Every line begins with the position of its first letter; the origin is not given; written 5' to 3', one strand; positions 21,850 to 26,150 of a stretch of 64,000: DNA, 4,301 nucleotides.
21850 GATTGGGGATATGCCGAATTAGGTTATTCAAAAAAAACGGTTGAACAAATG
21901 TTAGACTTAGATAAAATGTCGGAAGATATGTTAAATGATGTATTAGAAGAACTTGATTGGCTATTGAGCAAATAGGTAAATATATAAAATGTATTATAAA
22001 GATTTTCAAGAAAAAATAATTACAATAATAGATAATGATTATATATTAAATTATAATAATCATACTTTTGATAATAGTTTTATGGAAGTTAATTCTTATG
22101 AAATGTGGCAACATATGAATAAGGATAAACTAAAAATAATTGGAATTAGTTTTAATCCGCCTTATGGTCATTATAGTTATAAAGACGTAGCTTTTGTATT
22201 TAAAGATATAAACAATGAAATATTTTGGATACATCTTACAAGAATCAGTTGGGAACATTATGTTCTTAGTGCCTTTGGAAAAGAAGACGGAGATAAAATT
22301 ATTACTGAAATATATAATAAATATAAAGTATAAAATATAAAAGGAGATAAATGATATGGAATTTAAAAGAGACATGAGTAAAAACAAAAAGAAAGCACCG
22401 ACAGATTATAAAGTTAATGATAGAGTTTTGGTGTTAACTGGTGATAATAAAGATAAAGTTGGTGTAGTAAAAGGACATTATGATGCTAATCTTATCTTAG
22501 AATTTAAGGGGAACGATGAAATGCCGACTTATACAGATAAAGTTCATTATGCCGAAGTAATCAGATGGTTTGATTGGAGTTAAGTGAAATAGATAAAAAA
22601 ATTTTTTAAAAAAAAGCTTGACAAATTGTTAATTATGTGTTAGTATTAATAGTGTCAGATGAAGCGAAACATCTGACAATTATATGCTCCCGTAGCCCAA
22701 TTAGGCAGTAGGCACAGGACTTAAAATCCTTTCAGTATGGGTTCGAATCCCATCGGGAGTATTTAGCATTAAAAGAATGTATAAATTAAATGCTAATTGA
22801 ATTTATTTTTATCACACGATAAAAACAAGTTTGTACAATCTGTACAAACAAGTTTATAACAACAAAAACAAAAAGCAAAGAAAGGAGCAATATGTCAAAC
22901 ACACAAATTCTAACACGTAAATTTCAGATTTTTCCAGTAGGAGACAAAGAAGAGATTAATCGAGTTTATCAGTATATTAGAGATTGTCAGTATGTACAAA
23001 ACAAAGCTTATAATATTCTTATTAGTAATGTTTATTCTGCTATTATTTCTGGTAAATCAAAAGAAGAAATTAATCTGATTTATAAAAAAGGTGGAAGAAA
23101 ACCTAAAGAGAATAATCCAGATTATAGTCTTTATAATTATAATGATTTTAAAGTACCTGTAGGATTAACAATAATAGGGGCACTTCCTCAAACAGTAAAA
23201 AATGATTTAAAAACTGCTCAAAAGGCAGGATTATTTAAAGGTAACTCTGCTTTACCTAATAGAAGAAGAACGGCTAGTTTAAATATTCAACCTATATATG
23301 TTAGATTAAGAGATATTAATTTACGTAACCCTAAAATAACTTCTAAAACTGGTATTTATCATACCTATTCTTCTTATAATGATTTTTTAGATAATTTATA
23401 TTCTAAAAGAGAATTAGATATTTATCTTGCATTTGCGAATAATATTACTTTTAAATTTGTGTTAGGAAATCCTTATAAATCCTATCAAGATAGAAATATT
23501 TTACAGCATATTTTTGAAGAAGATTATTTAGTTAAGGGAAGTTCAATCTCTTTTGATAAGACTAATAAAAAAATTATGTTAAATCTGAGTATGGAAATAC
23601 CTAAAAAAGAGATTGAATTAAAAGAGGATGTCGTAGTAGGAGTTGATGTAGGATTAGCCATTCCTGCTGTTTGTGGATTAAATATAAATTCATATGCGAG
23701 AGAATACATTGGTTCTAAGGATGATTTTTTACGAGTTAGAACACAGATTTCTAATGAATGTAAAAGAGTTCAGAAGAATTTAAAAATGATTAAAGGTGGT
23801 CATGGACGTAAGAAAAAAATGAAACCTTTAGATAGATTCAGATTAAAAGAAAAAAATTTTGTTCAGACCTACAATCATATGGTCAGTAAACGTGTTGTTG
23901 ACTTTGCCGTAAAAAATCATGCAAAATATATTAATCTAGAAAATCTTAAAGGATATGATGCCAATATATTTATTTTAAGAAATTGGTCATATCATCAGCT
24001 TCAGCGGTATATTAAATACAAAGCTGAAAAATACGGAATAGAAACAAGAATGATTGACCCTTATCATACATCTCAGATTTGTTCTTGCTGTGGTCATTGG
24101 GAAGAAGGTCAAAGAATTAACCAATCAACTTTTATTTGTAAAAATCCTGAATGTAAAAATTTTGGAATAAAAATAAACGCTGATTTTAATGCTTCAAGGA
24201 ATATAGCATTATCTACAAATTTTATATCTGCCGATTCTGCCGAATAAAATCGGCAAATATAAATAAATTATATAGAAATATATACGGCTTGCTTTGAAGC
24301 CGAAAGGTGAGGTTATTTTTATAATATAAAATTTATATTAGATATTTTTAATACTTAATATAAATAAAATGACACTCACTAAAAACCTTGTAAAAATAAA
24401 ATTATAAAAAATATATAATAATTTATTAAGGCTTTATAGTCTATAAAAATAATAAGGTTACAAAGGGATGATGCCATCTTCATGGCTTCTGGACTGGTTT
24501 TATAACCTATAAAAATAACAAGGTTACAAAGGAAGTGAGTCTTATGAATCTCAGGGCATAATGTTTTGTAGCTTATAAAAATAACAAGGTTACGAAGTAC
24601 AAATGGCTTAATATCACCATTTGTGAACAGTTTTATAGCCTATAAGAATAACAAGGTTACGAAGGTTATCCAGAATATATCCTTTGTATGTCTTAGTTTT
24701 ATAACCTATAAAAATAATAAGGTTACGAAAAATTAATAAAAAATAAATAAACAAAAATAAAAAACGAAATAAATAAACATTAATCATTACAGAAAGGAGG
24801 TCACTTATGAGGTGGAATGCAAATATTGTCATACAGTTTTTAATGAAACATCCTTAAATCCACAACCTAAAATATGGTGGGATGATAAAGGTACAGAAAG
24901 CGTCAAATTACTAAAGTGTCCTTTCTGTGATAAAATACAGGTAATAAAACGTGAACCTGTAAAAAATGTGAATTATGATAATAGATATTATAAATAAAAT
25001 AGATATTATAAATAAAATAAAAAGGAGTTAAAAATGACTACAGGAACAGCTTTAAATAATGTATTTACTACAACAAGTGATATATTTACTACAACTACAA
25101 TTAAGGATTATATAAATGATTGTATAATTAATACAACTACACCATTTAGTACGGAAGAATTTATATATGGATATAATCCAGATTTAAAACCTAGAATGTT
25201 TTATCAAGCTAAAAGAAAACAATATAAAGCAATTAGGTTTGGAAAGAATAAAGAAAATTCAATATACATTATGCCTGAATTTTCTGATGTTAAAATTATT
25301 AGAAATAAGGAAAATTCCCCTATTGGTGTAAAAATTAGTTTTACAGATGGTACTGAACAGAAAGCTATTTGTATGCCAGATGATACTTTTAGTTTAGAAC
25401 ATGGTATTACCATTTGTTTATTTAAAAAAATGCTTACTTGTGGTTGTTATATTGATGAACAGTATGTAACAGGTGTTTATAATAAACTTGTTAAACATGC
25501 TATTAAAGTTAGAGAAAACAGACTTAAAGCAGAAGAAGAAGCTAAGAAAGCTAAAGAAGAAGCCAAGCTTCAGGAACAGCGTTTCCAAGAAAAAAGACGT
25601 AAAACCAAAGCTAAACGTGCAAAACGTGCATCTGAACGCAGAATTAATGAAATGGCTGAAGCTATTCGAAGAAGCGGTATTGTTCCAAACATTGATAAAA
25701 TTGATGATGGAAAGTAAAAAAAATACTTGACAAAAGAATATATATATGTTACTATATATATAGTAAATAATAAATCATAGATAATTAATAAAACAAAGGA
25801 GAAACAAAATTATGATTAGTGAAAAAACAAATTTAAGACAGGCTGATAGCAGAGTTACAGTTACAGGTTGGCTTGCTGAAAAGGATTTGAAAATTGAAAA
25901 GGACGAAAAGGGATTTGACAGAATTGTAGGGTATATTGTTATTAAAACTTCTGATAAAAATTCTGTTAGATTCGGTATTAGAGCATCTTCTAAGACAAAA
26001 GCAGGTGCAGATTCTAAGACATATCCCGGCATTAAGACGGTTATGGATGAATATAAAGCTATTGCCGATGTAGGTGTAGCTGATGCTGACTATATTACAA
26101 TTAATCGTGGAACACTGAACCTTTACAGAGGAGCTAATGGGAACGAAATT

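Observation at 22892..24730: Phage-borne miniature type V-like locus: 451-aa TnpB/Cas12f-like RuvC nuclease plus a 5-repeat CRISPR array, with no adaptation module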

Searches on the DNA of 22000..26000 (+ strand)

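Call 8: search_dna_similar(query=window:22000-26000:+, collection=phages, mode=near, max_rows=20)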
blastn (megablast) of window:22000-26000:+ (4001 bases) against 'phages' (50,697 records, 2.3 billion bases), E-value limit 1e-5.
No match.

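Call 23: search_dna_similar(query=window:24431-24731:+, collection=phages, mode=distant, max_evalue=10, max_rows=30)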
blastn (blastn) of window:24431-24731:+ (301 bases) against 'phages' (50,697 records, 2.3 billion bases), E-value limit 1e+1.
Records with a match: 13; places in all: 13; records where one place covers at least 80% of the query: 0.
Best place of each record, by identity: 95-99% 3; 90-95% 4; 80-90% 3; 60-80% 3.
By first word of the organism name: Bacillus 6; Staphylococcus 3; Aeromonas 2; Lactococcus 2.
By host as written in the record: Bacillus sp. MGK1/ERV9 2; Bacillus cereus 2; Aeromonas veronii 2; Lactococcus lactis 2; Bacillus thuringiensis serovar kurstaki 1; Staphylococcus lentus 1; Staphylococcus sciuri 1; Staphylococcus aureus 1; and 1 more.
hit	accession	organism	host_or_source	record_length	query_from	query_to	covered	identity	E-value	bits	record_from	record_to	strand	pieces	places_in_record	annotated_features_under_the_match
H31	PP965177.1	Bacillus phage KoopaTroopa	Bacillus thuringiensis serovar kurstaki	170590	209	263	18%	76.4%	4e+0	38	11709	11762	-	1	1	p-loop containing nucleoside triphosphate hydrolase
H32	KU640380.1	Bacillus phage Shbh1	Bacillus sp. MGK1/ERV9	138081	246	288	14%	79.1%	4e+0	38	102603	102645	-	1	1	none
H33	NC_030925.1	Bacillus phage Shbh1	Bacillus sp. MGK1/ERV9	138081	246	288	14%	79.1%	4e+0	38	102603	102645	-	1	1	none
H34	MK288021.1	Bacillus phage pW2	Bacillus cereus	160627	209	247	13%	82.1%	1e+0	40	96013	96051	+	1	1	p-loop containing nucleoside triphosphate hydrolase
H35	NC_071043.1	Bacillus phage pW2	Bacillus cereus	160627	209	247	13%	82.1%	1e+0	40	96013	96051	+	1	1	p-loop containing nucleoside triphosphate hydrolase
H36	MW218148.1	Staphylococcus phage vB_StaM_SA1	Staphylococcus lentus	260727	12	43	11%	87.5%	4e+0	37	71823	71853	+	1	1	hypothetical protein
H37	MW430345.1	Staphylococcus phage ZCSS1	Staphylococcus sciuri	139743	191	215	8%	92.0%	4e+0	37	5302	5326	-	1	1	terminal repeat-encoded protein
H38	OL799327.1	Aeromonas phage BUCT695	Aeromonas veronii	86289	13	37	8%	92.0%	4e+0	37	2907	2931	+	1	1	hypothetical protein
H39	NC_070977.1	Aeromonas phage BUCT695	Aeromonas veronii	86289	13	37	8%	92.0%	4e+0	37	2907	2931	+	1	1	hypothetical protein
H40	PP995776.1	Staphylococcus phage UHP46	Staphylococcus aureus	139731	191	215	8%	92.0%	4e+0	37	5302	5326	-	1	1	terminal repeat-encoded protein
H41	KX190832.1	Bacillus phage vB_BtS_BMBtp13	Bacillus thuringiensis BGSC 4R1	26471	69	91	8%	95.7%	4e+0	38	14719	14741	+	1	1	HNH nuclease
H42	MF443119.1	Lactococcus phage 62402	Lactococcus lactis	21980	2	24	8%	95.7%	4e+0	38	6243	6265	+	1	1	hypothetical protein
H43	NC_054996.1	Lactococcus phage 62402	Lactococcus lactis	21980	2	24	8%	95.7%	4e+0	38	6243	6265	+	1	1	hypothetical protein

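Call 24: search_dna_similar(query=window:24431-24731:+, collection=plasmids, mode=distant, max_evalue=10, max_rows=30)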
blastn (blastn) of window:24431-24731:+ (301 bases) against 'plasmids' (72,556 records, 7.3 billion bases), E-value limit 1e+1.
Records with a match: 7; places in all: 7; records where one place covers at least 80% of the query: 0.
Best place of each record, by identity: 90-95% 3; 80-90% 4.
By first word of the organism name: Bacillus 3; Escherichia 2; Clostridium 1; Halomonas 1.
By predicted mobility (MOB-suite, as given by PLSDB): non-mobilizable 7.
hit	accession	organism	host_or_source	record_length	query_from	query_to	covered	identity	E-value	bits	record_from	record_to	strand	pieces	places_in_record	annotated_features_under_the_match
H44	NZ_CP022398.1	Clostridium botulinum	soil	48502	172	215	15%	82.2%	9e-1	41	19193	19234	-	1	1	none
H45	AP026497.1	Escherichia coli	whole organism,animal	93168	13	50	13%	82.5%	3e+0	39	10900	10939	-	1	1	hypothetical protein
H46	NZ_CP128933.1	Escherichia coli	-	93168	13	50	13%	82.5%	3e+0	39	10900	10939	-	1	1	none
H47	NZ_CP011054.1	Halomonas sp. KO116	Nile Delta Mediterranean Sea surface ...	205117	178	208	10%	87.1%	3e+0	39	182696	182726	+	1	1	hypothetical protein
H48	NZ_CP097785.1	Bacillus velezensis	Cell culture,Rizosphere soil sample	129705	74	100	9%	92.9%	3e+0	39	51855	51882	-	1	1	none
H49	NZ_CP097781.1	Bacillus velezensis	Cell culture,Rizosphere soil sample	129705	74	100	9%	92.9%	3e+0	39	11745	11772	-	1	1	none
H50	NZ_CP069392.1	Bacillus velezensis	cell culture,saltpan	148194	74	100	9%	92.9%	3e+0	39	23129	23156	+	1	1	none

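Call 43: search_rna_families(source=window, start=22500, end=25100, threshold=evalue, max_evalue=1)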
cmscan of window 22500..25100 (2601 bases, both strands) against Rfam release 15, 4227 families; matches with E-value up to 1: 2.
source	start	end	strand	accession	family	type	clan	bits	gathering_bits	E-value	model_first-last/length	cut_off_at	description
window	22686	22761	+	RF00005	tRNA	Gene; tRNA;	CL00001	55.1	29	1.6e-10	1-71/71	no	tRNA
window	23218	23298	-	RF04117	MIR5200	Gene; miRNA;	-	21.7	70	0.42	1-92/92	no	MIR5200 microRNA precursor family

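Call 72: build_rna_model(alignment_id=A5, structure=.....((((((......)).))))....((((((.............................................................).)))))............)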
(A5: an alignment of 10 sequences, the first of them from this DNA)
Model R1 built from alignment A5 (10 sequences, 114 columns); structure: as given.
model positions 59; base pairs 12; branch points 1; effective number of sequences 10; information 0.918 bits per position. Calibrated on 0.2 Mb of random sequence (short: E-values are rough).
structure used (alignment columns):
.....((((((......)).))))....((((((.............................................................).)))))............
